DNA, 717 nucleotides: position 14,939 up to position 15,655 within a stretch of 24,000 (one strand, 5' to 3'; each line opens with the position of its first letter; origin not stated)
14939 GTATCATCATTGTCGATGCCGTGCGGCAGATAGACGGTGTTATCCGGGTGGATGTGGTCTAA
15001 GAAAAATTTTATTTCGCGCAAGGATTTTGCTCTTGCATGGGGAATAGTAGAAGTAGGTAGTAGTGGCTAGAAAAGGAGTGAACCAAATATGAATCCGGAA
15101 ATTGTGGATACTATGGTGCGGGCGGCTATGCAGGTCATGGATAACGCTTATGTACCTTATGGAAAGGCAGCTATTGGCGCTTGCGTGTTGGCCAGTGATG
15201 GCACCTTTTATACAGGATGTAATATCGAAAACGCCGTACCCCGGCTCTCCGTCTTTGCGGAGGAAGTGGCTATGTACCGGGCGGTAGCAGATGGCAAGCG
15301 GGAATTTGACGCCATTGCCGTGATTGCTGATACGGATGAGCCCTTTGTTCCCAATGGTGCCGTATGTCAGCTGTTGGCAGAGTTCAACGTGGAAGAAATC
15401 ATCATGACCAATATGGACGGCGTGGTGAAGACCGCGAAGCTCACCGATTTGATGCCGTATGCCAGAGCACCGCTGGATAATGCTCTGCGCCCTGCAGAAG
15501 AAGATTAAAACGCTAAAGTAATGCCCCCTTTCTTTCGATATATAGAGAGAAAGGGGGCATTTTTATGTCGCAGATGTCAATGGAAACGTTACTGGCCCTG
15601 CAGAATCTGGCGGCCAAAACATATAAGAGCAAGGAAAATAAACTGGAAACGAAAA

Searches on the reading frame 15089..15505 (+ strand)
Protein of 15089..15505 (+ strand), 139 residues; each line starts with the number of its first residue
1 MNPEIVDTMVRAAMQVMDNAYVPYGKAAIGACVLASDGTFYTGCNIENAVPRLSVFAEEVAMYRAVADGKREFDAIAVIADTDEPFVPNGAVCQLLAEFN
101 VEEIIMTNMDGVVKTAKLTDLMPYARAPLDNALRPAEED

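Call 11: search_protein_families(library=pfam, proteins=[window:15089-15505:+])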
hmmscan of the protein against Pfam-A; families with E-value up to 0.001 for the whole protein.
window:15089-15505:+ (139 aa): 2 families
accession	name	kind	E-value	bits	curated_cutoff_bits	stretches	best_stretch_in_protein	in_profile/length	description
PF00383.29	dCMP_cyt_deam_1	-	1.5e-08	34.9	25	1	7-106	5-100/102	Cytidine and deoxycytidylate deaminase zinc-binding region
PF08211.18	dCMP_cyt_deam_2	-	2.4e-07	31.4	25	1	6-78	41-112/130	Cytidine and deoxycytidylate deaminase zinc-binding region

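Call 60: search_solved_structures(query=window:15089-15505:+, max_evalue=0.01, show_alignments=2)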
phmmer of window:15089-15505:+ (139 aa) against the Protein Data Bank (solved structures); distinct sequences matched with E-value up to 0.01: 29.
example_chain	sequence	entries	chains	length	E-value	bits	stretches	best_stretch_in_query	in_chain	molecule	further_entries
1ux1_A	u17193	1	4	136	7.2e-25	90.8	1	9-126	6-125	CYTIDINE DEAMINASE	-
1ux0_A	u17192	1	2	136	1e-24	90.3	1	9-126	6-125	CYTIDINE DEAMINASE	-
1jtk_A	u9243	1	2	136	1.9e-24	89.4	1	9-126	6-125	cytidine deaminase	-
1uwz_A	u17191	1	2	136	2.8e-24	88.9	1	9-126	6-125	CYTIDINE DEAMINASE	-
2d30_A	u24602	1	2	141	1.6e-23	86.5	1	9-125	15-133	cytidine deaminase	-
8x6u_A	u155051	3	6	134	9.3e-23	84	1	5-127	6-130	EfCDA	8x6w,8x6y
1zab_A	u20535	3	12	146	2.4e-22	82.7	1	2-130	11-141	Cytidine deaminase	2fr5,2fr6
1mq0_A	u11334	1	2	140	5e-21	78.4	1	1-130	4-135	Cytidine Deaminase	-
3dmo_A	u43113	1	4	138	1.7e-20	76.7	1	9-125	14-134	Cytidine deaminase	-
7zob_A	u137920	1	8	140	5.7e-15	58.8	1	8-103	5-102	Metagenomic cytidine deaminase Cdd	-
3ijf_X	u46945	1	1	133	4.3e-12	49.5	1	8-126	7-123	Cytidine deaminase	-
4f3w_A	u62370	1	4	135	4.6e-12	49.4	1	12-123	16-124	Cytidine deaminase Cdd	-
4wif_A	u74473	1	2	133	1.1e-11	48.1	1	8-126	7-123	Cytidine deaminase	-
4wig_A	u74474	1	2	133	1.2e-11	48.1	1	8-126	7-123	Cytidine deaminase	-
1r5t_A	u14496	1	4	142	4.5e-11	46.2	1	7-128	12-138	Cytidine deaminase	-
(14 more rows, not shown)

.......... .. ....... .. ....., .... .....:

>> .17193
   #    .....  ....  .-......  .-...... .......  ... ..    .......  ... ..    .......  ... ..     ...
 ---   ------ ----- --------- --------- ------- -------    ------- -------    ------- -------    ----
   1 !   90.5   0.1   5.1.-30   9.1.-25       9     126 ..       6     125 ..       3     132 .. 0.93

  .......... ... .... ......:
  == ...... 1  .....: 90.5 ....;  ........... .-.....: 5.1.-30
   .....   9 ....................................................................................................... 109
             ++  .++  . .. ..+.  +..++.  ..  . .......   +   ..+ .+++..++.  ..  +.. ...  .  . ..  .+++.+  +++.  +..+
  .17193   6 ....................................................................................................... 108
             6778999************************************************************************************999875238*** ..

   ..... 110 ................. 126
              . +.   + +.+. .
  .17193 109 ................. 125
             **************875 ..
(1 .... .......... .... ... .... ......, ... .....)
